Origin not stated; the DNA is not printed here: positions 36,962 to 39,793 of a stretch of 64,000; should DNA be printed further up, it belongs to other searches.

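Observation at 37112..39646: The Ser/Thr kinase ectodomain is paralogous to the lipoprotein that ends the TonB/Oar operon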

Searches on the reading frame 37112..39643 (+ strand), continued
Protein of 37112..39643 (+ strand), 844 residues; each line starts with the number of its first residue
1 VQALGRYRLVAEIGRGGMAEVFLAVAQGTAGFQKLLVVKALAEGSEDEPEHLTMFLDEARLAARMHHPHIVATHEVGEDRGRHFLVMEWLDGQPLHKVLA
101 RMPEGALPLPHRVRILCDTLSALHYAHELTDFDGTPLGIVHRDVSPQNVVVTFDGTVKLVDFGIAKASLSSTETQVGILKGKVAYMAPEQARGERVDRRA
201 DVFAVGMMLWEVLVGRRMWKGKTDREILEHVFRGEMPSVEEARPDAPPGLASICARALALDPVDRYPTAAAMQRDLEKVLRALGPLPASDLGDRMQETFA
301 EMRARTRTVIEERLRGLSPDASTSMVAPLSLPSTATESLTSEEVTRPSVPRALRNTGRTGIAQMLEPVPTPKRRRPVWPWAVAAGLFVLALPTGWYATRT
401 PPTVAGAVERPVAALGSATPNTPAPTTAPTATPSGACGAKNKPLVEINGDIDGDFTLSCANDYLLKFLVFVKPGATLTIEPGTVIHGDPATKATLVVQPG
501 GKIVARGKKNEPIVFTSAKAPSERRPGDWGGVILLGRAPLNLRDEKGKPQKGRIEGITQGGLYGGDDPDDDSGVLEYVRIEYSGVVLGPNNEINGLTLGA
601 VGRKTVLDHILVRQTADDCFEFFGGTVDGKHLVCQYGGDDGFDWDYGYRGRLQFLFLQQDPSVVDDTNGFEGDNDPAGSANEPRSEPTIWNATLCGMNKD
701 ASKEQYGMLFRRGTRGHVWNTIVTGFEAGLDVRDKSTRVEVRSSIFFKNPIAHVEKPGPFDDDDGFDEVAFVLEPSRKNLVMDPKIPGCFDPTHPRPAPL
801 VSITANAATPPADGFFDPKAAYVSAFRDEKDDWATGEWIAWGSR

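Call 28: find_homologous_proteins(query=window:37112-39643:+, max_evalue=1e-20)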
Query window:37112-39643:+ (844 aa): 7880 proteins with E <= 1e-20 among 8000 candidates; the best 120 are listed.
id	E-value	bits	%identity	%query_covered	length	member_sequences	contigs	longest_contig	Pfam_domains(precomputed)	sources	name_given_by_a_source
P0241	0.0e+0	1935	99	100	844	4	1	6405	PF07714.24,PF00069.32,PF28492.1,PF01636.30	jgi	-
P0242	0.0e+0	1135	61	100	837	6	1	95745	PF07714.24,PF00069.32,PF28492.1,PF01636.30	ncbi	ncbi:MAG: serine/threonine protein kinase [Polyangiales bacterium]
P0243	0.0e+0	1128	61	100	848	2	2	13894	PF07714.24,PF00069.32,PF28492.1,PF01636.30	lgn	-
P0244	3.0e-295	1000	56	100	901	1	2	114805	PF07714.24,PF00069.32,PF28492.1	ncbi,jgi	jgi:serine/threonine protein kinase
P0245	9.7e-292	988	54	100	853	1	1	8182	PF07714.24,PF00069.32,PF28492.1,PF01636.30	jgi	jgi:serine/threonine protein kinase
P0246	6.2e-276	936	53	100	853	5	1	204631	PF07714.24,PF00069.32,PF28492.1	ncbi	ncbi:MAG: serine/threonine-protein kinase [Polyangiaceae bacterium]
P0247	2.4e-275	934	52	100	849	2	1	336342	PF07714.24,PF00069.32,PF28492.1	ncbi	ncbi:MAG: serine/threonine-protein kinase [Polyangiaceae bacterium]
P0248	2.2e-273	928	53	100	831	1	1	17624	PF07714.24,PF00069.32,PF28492.1,PF01636.30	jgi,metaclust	metaclust:\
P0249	6.1e-273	926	63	43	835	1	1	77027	PF07714.24,PF00069.32,PF28492.1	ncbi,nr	ncbi:MAG: serine/threonine protein kinase [Polyangiaceae bacterium]|nr:serine/threonine protein kina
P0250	2.1e-269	914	53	98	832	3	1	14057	PF07714.24,PF00069.32,PF28492.1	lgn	-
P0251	2.3e-269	914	51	99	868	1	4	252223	PF07714.24,PF00069.32,PF28492.1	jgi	jgi:hypothetical protein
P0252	1.4e-266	905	50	99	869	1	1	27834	PF07714.24,PF00069.32,PF28492.1,PF01636.30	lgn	-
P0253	5.2e-266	903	51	100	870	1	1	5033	PF07714.24,PF00069.32,PF28492.1,PF01636.30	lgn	-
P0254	1.2e-264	899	50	100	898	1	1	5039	PF07714.24,PF00069.32,PF28492.1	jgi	jgi:serine/threonine protein kinase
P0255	2.8e-264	898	52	99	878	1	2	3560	PF07714.24,PF00069.32,PF28492.1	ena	-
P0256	2.1e-263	895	50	100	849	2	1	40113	PF07714.24,PF00069.32,PF28492.1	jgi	jgi:serine/threonine protein kinase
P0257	9.9e-262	889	50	100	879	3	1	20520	PF07714.24,PF00069.32,PF28492.1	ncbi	-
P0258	2.8e-260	884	49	100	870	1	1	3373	PF07714.24,PF00069.32,PF28492.1,PF01636.30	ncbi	-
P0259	6.3e-260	883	50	100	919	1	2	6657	PF07714.24,PF00069.32,PF28492.1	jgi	jgi:serine/threonine protein kinase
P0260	4.1e-258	877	50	99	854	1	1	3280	PF07714.24,PF00069.32,PF28492.1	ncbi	-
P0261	6.2e-258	877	48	100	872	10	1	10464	PF07714.24,PF00069.32,PF28492.1,PF01636.30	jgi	-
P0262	4.2e-257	874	49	100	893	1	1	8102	PF07714.24,PF00069.32,PF28492.1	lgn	-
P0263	5.7e-255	867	50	100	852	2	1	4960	PF07714.24,PF00069.32,PF28492.1,PF01636.30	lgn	-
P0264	6.6e-255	867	49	99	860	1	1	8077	PF07714.24,PF00069.32,PF28492.1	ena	-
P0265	1.6e-252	859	49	100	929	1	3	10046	PF07714.24,PF00069.32,PF28492.1,PF01636.30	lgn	-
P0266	2.7e-252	858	49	100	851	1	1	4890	PF07714.24,PF00069.32,PF28492.1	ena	-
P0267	4.8e-249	847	48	100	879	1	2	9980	PF07714.24,PF00069.32,PF28492.1,PF01636.30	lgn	-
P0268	1.0e-247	843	47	100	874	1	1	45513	PF07714.24,PF00069.32,PF28492.1,PF01636.30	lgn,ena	-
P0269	1.8e-246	839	47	100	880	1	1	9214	PF07714.24,PF00069.32,PF28492.1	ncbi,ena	-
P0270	3.5e-242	824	48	99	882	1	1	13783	PF07714.24,PF00069.32,PF28492.1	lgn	-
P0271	2.2e-240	818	47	98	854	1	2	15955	PF07714.24,PF00069.32,PF28492.1,PF01636.30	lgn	-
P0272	5.4e-239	814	49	98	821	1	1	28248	PF07714.24,PF00069.32,PF28492.1,PF01636.30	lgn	-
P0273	7.8e-239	813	49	98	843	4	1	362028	PF07714.24,PF00069.32,PF28492.1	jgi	jgi:serine/threonine protein kinase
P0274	2.1e-238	812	49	99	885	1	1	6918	PF07714.24,PF00069.32,PF28492.1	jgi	-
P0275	2.1e-238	812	47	99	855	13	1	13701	PF07714.24,PF00069.32,PF28492.1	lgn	-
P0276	1.9e-236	805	46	100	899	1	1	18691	PF07714.24,PF00069.32,PF28492.1,PF01636.30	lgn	-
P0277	1.4e-235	803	49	98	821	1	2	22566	PF07714.24,PF00069.32,PF28492.1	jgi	jgi:serine/threonine protein kinase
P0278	1.2e-234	799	48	99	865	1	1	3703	PF07714.24,PF00069.32,PF28492.1,PF01636.30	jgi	jgi:hypothetical protein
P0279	2.1e-233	795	46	98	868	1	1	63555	PF07714.24,PF00069.32,PF28492.1,PF01636.30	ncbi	-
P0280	7.6e-233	794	47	99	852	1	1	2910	PF07714.24,PF00069.32,PF28492.1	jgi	-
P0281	7.5e-229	780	48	99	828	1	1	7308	PF07714.24,PF00069.32,PF28492.1,PF01636.30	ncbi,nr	ncbi:MAG: serine/threonine protein kinase [Deltaproteobacteria bacterium]|nr:serine/threonine protei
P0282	3.5e-226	771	47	100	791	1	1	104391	PF07714.24,PF00069.32,PF28492.1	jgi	jgi:tRNA A-37 threonylcarbamoyl transferase component Bud32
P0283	3.9e-223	761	48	99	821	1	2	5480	PF07714.24,PF00069.32,PF28492.1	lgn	-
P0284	1.0e-217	744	47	39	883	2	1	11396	PF07714.24,PF00069.32,PF28492.1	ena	-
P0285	2.2e-216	739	45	99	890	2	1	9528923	PF07714.24,PF00069.32,PF28492.1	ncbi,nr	ncbi:serine/threonine protein kinase [Pseudenhygromyxa sp. WMMC2535]|nr:serine/threonine-protein kin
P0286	1.1e-213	730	46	99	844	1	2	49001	PF07714.24,PF00069.32,PF28492.1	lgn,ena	-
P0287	2.2e-213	729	46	99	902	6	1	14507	PF07714.24,PF00069.32,PF28492.1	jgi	jgi:serine/threonine protein kinase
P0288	3.0e-212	725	44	99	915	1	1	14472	PF07714.24,PF00069.32,PF28492.1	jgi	jgi:serine/threonine protein kinase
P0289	4.3e-212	725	46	99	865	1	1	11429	PF07714.24,PF00069.32,PF28492.1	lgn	-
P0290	4.5e-211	721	46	99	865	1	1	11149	PF07714.24,PF00069.32,PF28492.1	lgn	-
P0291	7.8e-210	717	49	48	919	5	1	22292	PF07714.24,PF00069.32,PF28492.1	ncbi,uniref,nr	ncbi:serine/threonine protein kinase [Plesiocystis pacifica SIR-1]|uniref:Serine/threonine protein k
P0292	7.8e-210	717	46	100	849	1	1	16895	PF07714.24,PF00069.32,PF28492.1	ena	-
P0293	1.9e-207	709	46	98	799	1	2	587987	PF07714.24,PF00069.32,PF28492.1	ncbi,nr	ncbi:MAG: protein kinase [Myxococcales bacterium]|nr:protein kinase [Myxococcales bacterium] MCB9714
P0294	7.9e-207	707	43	99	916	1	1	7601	PF07714.24,PF00069.32,PF28492.1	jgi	jgi:serine/threonine protein kinase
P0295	1.3e-205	703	46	99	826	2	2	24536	PF07714.24,PF00069.32,PF28492.1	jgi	-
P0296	1.4e-204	700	46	99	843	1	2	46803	PF07714.24,PF00069.32,PF28492.1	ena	-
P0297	1.4e-202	693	46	90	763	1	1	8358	PF07714.24,PF00069.32,PF28492.1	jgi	-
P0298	6.6e-202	691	45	100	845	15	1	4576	PF07714.24,PF00069.32,PF28492.1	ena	-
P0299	6.3e-200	685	46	93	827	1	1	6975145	PF07714.24,PF00069.32,PF28492.1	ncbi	ncbi:serine/threonine protein kinase [Nannocystaceae bacterium ST9]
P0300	5.5e-198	678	42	100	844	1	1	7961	PF07714.24,PF00069.32,PF28492.1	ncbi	-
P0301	3.5e-197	676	43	100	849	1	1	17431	PF07714.24,PF00069.32,PF28492.1,PF01636.30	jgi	-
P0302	3.1e-196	672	46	93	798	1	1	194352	PF07714.24,PF00069.32,PF28492.1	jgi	jgi:serine/threonine protein kinase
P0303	6.7e-189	648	45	91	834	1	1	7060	PF07714.24,PF00069.32,PF28492.1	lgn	-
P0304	3.2e-187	643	42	99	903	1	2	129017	PF07714.24,PF00069.32,PF28492.1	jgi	jgi:serine/threonine protein kinase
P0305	3.3e-185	636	43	91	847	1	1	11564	PF07714.24,PF00069.32,PF28492.1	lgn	-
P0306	4.3e-182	626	43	98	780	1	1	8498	PF07714.24,PF00069.32,PF28492.1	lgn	-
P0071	2.0e-181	623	49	79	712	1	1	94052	PF07714.24,PF00069.32,PF28492.1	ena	-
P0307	3.3e-141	490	43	33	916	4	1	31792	PF07714.24,PF00069.32,PF03109.23,PF08308.18,PF14531.13,PF01636.30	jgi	-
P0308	2.7e-139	484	39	40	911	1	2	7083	PF07714.24,PF00069.32,PF03109.23,PF08308.18,PF01636.30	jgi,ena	-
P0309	8.2e-139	482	47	67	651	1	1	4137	PF07714.24,PF00069.32,PF28492.1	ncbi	-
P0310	1.3e-125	439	48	40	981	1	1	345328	PF06293.21,PF07714.24,PF00069.32,PF03109.23,PF01636.30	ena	-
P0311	6.9e-120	420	-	-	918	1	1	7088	PF07714.24,PF00069.32,PF03109.23,PF01636.30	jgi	jgi:serine/threonine-protein kinase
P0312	4.8e-119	417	44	46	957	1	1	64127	PF07714.24,PF00069.32,PF03109.23,PF01636.30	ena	-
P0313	1.2e-116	409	49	40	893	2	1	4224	PF07714.24,PF00069.32,PF03109.23,PF01636.30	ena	-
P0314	3.6e-115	404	54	39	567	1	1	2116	PF07714.24,PF00069.32,PF01636.30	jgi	-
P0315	5.0e-114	400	49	49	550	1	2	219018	PF07714.24,PF00069.32,PF01636.30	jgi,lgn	jgi:serine/threonine protein kinase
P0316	2.3e-113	398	49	37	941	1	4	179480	PF07714.24,PF00069.32,PF03109.23,PF01636.30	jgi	jgi:serine/threonine protein kinase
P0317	1.4e-112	396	-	-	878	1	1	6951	PF07714.24,PF00069.32,PF03109.23,PF17667.8,PF01636.30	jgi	jgi:serine/threonine protein kinase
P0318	5.1e-112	394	48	38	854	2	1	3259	PF06293.21,PF07714.24,PF00069.32,PF03109.23,PF17667.8,PF01636.30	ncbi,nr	ncbi:MAG: serine/threonine protein kinase, partial [Myxococcales bacterium]|nr:serine/threonine prot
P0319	1.5e-111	392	48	38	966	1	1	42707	PF07714.24,PF00069.32,PF03109.23,PF01636.30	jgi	jgi:eukaryotic-like serine/threonine-protein kinase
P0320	3.4e-111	391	53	41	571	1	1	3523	PF07714.24,PF00069.32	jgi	jgi:eukaryotic-like serine/threonine-protein kinase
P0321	4.8e-111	391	54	41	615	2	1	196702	PF07714.24,PF00069.32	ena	-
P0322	8.0e-111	390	57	37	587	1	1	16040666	PF07714.24,PF00069.32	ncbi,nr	ncbi:serine/threonine protein kinase [Minicystis rosea]|nr:serine/threonine protein kinase [Minicyst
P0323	2.1e-110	388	50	45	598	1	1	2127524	PF07714.24,PF00069.32,PF01636.30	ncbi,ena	-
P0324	2.7e-110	388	58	37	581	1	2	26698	PF07714.24,PF00069.32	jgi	jgi:serine/threonine-protein kinase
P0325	3.1e-110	388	51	45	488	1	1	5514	PF07714.24,PF00069.32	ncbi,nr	ncbi:MAG: serine/threonine protein kinase, partial [Polyangiaceae bacterium]|nr:serine/threonine pro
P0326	3.2e-110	388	45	52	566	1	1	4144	PF07714.24,PF00069.32,PF01636.30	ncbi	ncbi:MAG: serine/threonine-protein kinase, partial [Minicystis sp.]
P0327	4.6e-110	387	55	39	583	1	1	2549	PF07714.24,PF00069.32,PF01636.30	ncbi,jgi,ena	jgi:serine/threonine-protein kinase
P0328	4.8e-110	387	49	37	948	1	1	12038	PF07714.24,PF00069.32,PF03109.23,PF01636.30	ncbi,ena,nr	ncbi:MAG TPA: protein kinase [Labilithrix sp.]|nr:protein kinase [Labilithrix sp.]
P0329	8.1e-110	387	56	39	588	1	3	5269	PF07714.24,PF00069.32,PF01636.30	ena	-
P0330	4.2e-109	384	52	41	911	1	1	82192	PF07714.24,PF00069.32,PF00515.35,PF08308.18,PF13432.13,PF13181.13,PF07719.24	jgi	jgi:serine/threonine-protein kinase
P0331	8.2e-109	383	48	45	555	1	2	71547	PF07714.24,PF00069.32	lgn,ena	-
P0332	8.8e-109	383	54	39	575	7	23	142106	PF07714.24,PF00069.32,PF08308.18,PF01636.30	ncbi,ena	-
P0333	9.1e-109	383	40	46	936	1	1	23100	PF07714.24,PF00069.32,PF03109.23,PF08308.18,PF01636.30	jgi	jgi:serine/threonine-protein kinase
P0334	9.6e-109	383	54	39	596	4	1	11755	PF07714.24,PF00069.32,PF01636.30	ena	-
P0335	1.4e-108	382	40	51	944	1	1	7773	PF07714.24,PF00069.32,PF03109.23,PF01636.30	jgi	jgi:eukaryotic-like serine/threonine-protein kinase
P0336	2.8e-108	381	58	37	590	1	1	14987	PF07714.24,PF00069.32,PF01636.30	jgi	jgi:serine/threonine-protein kinase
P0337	3.7e-108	381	55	41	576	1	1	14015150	PF07714.24,PF00069.32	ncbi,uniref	ncbi:serine/threonine protein kinase [Sorangium sp. So ce131]|uniref:serine/threonine protein kinase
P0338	4.0e-108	381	56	39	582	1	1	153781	PF07714.24,PF00069.32,PF01636.30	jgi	jgi:serine/threonine-protein kinase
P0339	4.2e-108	381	49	42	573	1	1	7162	PF07714.24,PF00069.32,PF08308.18,PF01636.30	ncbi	ncbi:MAG: serine/threonine-protein kinase [Byssovorax sp.]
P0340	4.8e-108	381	49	46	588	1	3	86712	PF07714.24,PF00069.32,PF08308.18,PF01636.30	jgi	jgi:serine/threonine-protein kinase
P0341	5.7e-108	380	51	41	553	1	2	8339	PF07714.24,PF00069.32,PF01636.30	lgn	-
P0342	6.2e-108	380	54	40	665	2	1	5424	PF07714.24,PF00069.32,PF01636.30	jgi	jgi:serine/threonine-protein kinase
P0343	8.5e-108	380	48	46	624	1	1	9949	PF07714.24,PF00069.32,PF01636.30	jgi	jgi:serine/threonine-protein kinase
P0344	8.9e-108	380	49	44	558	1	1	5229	PF07714.24,PF00069.32,PF01636.30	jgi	jgi:eukaryotic-like serine/threonine-protein kinase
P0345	1.0e-107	380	56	37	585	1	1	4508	PF07714.24,PF00069.32,PF01636.30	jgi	-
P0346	1.1e-107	379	44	52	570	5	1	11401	PF07714.24,PF00069.32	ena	-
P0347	1.3e-107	379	52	40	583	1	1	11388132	PF07714.24,PF00069.32,PF01636.30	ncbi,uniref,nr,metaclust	ncbi:serine/threonine protein kinase [Chondromyces crocatus]|uniref:Protein kinase n=1 Tax=Chondromy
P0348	1.6e-107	379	53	37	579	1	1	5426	PF07714.24,PF00069.32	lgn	-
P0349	1.9e-107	379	47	47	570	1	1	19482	PF07714.24,PF00069.32,PF01636.30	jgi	jgi:eukaryotic-like serine/threonine-protein kinase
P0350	1.9e-107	379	49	41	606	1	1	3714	PF07714.24,PF00069.32,PF01636.30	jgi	jgi:serine/threonine-protein kinase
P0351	2.4e-107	378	52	46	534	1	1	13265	PF07714.24,PF00069.32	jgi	jgi:serine/threonine-protein kinase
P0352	2.7e-107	378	57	37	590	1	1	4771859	PF07714.24,PF00069.32,PF01636.30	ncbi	-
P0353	3.0e-107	378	54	39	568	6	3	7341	PF07714.24,PF00069.32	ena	-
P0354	3.0e-107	378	52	39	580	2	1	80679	PF07714.24,PF00069.32,PF08308.18,PF01636.30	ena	-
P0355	3.5e-107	378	49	45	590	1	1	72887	PF07714.24,PF00069.32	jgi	jgi:serine/threonine-protein kinase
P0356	3.7e-107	378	58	37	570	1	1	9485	PF07714.24,PF00069.32,PF08308.18,PF01636.30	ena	-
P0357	3.8e-107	378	48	46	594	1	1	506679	PF07714.24,PF00069.32,PF01636.30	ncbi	ncbi:MAG: serine/threonine-protein kinase [Minicystis sp.]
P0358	4.4e-107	377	54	37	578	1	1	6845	PF07714.24,PF00069.32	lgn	-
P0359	4.4e-107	377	54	37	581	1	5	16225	PF07714.24,PF00069.32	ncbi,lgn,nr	ncbi:MAG: serine/threonine protein kinase [Polyangiaceae bacterium]|nr:protein kinase [Polyangiaceae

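Call 30: find_encoding_contigs(protein=P0242, flank=7000, max_places=2)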
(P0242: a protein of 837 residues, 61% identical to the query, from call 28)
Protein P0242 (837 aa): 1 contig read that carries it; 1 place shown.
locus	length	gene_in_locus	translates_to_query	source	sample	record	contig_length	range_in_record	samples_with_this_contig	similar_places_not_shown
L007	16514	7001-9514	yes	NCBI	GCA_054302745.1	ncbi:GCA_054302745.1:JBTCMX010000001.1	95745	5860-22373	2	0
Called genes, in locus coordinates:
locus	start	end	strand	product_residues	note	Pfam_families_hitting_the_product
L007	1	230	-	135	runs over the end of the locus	-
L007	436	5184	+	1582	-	PF01344:Kelch_1 (faint), PF07646:Kelch_2 (faint), PF24981:Beta-prop_ATRN-LZTR1 (faint), PF25210:Kelch_FKB95, PF13415:Beta-prop_FBX42 (weak), PF24681:Kelch_KLHDC2_KLHL20_DRC7 (weak)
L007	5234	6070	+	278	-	PF01569:PAP2, PF14360:PAP2_C (weak)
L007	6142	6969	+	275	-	PF00149:Metallophos, PF12850:Metallophos_2 (weak)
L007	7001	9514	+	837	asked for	PF00069:Pkinase, PF01636:APH (faint), PF07714:PK_Tyr_Ser-Thr, PF28492:Beta_helix_4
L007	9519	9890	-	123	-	-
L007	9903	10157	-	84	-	-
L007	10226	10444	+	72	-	-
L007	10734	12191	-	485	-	PF07396:Porin_O_P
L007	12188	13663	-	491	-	PF16656:Pur_ac_phosph_N, PF00149:Metallophos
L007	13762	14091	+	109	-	-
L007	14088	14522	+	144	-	-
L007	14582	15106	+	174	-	PF00583:Acetyltransf_1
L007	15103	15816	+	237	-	PF01553:Acyltransferase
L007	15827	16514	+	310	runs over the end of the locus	PF00491:Arginase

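Call 31: find_encoding_contigs(protein=P0285, flank=7000, max_places=2)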
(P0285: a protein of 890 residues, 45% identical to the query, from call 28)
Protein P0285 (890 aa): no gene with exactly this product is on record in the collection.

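Call 63: find_encoding_contigs(protein=P0246, flank=7000, max_places=1)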
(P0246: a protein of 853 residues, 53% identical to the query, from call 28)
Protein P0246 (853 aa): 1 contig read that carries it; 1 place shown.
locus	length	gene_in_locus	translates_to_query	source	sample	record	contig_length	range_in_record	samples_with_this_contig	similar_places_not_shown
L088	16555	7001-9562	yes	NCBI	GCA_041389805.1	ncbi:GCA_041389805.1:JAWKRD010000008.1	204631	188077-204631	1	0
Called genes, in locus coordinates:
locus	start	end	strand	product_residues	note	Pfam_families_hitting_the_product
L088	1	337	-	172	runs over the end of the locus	-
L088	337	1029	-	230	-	-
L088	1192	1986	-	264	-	PF14219:DUF4328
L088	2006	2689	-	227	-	-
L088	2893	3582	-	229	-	PF14219:DUF4328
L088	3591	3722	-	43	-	-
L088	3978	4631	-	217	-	PF14219:DUF4328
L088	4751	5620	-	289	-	PF00126:HTH_1, PF03466:LysR_substrate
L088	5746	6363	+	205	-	-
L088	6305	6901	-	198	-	PF01885:PTS_2-RNA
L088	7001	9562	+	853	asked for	PF00069:Pkinase, PF07714:PK_Tyr_Ser-Thr, PF28492:Beta_helix_4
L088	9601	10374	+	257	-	PF13489:Methyltransf_23, PF05175:MTS (faint), PF13847:Methyltransf_31, PF08241:Methyltransf_11, PF08242:Methyltransf_12, PF13649:Methyltransf_25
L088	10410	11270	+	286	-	PF00691:OmpA (faint)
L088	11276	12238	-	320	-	PF21959:DUF6923 (weak)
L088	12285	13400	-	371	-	-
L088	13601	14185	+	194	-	-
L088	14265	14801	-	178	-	PF00670:AdoHcyase_NAD, PF05221:AdoHcyase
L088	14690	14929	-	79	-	PF00670:AdoHcyase_NAD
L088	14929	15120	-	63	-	PF05221:AdoHcyase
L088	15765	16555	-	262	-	PF13489:Methyltransf_23, PF13847:Methyltransf_31, PF08241:Methyltransf_11, PF08242:Methyltransf_12, PF13649:Methyltransf_25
